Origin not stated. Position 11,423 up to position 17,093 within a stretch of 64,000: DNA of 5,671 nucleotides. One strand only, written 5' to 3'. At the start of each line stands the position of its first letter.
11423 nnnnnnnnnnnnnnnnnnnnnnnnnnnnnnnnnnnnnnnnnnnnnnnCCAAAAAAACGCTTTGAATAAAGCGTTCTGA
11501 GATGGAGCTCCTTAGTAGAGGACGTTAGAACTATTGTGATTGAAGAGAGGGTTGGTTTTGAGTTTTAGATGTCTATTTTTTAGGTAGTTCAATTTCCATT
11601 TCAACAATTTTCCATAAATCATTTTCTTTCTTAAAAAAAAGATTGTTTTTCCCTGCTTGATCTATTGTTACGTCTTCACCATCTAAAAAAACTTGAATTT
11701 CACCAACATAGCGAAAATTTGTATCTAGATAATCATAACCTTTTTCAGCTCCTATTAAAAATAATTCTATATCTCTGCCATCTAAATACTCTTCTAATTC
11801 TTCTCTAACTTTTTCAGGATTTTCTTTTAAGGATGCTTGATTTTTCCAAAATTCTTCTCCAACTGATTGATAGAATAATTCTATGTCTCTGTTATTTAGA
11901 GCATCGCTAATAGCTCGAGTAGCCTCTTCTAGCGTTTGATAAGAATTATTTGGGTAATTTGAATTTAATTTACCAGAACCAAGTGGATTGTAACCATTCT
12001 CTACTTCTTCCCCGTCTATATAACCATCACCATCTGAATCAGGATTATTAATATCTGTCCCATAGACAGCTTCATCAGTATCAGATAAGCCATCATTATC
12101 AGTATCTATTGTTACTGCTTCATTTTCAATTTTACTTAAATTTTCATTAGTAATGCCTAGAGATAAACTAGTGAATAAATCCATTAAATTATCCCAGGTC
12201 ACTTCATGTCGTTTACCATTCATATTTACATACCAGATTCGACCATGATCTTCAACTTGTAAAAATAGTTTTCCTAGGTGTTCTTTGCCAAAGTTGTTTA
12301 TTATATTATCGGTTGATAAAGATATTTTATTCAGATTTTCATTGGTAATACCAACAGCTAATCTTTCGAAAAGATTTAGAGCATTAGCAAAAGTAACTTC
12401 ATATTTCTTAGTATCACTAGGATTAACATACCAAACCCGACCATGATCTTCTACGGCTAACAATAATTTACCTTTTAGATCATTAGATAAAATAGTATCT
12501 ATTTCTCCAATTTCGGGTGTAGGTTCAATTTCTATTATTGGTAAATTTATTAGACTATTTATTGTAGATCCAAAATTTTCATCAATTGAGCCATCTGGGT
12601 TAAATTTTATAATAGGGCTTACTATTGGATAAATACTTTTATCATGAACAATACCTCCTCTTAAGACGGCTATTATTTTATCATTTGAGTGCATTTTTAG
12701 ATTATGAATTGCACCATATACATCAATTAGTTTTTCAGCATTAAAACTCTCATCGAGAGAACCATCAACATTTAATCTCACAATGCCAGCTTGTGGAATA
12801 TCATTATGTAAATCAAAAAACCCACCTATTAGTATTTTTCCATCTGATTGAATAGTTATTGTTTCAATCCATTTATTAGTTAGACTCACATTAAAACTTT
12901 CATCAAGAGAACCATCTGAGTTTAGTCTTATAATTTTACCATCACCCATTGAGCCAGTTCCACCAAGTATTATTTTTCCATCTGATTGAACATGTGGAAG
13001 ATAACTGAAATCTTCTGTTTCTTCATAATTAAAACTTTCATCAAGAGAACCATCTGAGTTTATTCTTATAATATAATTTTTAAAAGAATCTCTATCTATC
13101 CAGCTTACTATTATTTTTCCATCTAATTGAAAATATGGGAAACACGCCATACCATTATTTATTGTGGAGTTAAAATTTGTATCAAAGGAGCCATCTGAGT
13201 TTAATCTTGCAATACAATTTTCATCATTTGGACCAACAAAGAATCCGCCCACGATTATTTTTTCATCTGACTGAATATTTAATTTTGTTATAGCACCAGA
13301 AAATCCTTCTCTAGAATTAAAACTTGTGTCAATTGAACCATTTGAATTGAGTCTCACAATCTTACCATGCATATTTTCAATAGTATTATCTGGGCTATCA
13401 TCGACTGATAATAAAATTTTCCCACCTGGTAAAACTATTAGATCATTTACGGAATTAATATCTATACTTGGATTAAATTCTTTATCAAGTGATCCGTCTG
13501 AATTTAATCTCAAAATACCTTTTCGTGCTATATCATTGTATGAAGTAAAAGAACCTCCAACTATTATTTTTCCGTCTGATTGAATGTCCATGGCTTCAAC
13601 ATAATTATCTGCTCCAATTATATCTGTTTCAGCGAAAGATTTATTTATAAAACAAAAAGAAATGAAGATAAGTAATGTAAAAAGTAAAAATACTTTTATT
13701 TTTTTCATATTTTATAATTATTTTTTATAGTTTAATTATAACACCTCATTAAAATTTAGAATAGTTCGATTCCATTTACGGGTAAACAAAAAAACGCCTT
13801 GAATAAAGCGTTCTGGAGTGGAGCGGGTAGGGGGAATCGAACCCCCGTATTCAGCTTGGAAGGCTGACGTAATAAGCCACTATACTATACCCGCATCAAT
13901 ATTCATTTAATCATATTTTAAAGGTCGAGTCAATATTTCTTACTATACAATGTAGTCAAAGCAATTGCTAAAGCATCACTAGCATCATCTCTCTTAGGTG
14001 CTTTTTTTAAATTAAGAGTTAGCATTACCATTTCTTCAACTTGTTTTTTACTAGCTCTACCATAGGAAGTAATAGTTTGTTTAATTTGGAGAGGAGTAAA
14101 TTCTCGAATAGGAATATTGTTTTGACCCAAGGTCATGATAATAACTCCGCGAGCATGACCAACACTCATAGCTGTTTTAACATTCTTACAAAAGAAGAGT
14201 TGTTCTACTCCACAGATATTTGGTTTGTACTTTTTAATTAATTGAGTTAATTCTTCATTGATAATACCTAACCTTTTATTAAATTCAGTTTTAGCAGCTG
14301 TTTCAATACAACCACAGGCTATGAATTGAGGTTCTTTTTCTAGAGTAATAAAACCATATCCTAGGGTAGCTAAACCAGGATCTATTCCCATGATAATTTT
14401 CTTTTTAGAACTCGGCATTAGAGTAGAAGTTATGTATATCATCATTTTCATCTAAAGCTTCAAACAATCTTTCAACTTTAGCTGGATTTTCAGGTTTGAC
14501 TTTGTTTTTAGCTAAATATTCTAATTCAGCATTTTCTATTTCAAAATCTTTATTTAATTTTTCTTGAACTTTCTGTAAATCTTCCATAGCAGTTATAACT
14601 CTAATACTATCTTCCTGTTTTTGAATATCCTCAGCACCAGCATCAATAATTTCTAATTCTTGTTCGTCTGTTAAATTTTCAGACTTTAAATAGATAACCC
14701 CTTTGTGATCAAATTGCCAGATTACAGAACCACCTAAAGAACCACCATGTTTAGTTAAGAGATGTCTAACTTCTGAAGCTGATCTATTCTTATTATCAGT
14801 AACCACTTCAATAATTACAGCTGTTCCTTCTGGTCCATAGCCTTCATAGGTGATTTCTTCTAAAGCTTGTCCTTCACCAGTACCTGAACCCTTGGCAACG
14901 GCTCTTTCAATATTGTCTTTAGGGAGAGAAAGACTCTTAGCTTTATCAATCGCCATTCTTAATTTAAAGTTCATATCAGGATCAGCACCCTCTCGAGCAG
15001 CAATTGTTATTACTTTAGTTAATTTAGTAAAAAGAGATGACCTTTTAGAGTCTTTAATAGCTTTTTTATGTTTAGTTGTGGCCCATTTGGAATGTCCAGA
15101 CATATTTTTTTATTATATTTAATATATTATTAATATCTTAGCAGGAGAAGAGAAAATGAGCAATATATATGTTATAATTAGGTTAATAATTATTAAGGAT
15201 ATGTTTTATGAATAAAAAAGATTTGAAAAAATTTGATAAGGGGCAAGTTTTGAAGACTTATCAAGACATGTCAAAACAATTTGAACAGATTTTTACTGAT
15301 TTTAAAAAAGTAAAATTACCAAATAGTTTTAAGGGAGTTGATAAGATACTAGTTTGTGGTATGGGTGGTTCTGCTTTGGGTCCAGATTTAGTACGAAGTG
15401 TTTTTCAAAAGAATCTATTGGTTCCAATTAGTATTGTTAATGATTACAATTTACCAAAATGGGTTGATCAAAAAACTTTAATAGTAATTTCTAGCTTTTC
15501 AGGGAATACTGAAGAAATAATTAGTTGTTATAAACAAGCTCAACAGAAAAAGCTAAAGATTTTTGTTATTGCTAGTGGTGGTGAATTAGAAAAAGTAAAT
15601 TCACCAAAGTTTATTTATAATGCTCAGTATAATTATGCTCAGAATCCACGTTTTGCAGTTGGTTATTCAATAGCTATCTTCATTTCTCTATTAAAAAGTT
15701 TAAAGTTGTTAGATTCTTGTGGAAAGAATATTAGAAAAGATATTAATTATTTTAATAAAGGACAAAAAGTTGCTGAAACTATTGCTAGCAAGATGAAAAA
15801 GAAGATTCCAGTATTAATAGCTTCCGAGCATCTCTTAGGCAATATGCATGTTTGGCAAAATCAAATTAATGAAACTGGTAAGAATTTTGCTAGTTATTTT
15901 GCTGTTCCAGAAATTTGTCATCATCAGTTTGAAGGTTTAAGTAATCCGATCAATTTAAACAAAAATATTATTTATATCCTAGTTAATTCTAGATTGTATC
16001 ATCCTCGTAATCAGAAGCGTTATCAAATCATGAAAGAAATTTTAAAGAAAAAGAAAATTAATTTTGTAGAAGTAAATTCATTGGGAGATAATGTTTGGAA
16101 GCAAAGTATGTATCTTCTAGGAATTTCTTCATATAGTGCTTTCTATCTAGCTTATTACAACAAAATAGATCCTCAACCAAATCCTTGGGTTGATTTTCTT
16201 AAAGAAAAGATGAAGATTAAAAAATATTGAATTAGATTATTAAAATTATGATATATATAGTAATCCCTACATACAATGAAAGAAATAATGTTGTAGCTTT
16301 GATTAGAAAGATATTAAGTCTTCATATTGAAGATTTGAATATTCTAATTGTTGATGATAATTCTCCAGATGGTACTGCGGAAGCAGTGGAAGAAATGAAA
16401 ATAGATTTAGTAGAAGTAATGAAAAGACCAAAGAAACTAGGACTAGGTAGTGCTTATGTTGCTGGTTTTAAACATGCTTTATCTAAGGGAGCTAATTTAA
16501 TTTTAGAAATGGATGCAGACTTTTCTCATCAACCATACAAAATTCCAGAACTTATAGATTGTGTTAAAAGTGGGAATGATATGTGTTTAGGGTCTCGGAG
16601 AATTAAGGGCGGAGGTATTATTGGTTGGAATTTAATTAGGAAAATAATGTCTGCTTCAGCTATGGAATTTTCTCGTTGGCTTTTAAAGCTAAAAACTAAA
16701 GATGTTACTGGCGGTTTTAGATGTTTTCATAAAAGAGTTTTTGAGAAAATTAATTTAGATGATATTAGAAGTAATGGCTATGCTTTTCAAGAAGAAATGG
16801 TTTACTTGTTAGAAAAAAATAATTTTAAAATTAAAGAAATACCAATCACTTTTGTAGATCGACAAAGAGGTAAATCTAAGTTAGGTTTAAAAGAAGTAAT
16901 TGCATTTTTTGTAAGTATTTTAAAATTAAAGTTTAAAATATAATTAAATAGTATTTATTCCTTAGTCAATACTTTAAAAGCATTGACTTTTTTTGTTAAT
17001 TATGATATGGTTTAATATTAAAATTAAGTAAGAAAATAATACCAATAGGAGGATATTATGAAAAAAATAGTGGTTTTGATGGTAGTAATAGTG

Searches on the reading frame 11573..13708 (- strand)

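Call 8: search_protein_families(library=pfam, proteins=[window:11573-13708:-], max_evalue=0.001)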
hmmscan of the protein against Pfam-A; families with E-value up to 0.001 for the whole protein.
window:11573-13708:- (711 aa): 3 families
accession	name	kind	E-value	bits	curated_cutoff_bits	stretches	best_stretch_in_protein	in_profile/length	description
PF17164.10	DUF5122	-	1.9e-62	207.7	27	6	43-78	1-36/36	Domain of unknown function (DUF5122) beta-propeller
PF18884.5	TSP3_bac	-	4.7e-09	36.4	25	1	535-552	1-18/22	Bacterial TSP3 repeat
PF12768.13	Rax2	-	5.2e-05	23.2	28.8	0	132-206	70-144/254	Rax2 C-terminal beta propeller domain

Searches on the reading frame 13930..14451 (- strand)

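Call 8: search_protein_families(library=pfam, proteins=[window:13930-14451:-], max_evalue=0.001)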
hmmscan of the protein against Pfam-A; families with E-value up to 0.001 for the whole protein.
window:13930-14451:- (173 aa): 1 family
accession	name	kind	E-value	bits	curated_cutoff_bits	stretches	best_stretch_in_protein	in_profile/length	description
PF02075.23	RuvC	-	2.7e-43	147.9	22.2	1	20-166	1-147/148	Crossover junction endodeoxyribonuclease RuvC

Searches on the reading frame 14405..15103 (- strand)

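Call 8: search_protein_families(library=pfam, proteins=[window:14405-15103:-], max_evalue=0.001)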
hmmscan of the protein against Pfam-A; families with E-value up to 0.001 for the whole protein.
window:14405-15103:- (232 aa): 2 families
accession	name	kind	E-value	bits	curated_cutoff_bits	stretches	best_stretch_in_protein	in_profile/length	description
PF01709.26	Transcrip_reg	-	2.5e-49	167.5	27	1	81-230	1-160/160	TACO1/YebC second and third domain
PF20772.2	TACO1_YebC_N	-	2.3e-28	98.9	36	1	5-74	1-72/73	TACO1/YebC protein N-terminal domain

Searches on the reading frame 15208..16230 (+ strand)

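Call 8: search_protein_families(library=pfam, proteins=[window:15208-16230:+], max_evalue=0.001)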
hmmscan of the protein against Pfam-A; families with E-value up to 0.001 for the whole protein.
window:15208-16230:+ (340 aa): 1 family
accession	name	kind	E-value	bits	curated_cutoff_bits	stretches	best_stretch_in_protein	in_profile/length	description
PF10432.14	bact-PGI_C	-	3.9e-31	108.5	24.5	1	187-335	3-151/151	Bacterial phospho-glucose isomerase C-terminal SIS domain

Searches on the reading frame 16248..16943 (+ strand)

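Call 8: search_protein_families(library=pfam, proteins=[window:16248-16943:+], max_evalue=0.001)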
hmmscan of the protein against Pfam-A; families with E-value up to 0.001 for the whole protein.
window:16248-16943:+ (231 aa): 2 families
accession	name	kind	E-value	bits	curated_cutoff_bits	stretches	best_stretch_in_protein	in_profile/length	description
PF00535.33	Glycos_transf_2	-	2.6e-28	99.5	23.3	1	4-168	2-167/168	Glycosyl transferase family 2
PF10111.15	Glyco_tranf_2_2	-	0.00078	19.4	27.3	0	4-93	2-93/276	Glycosyltransferase like family 2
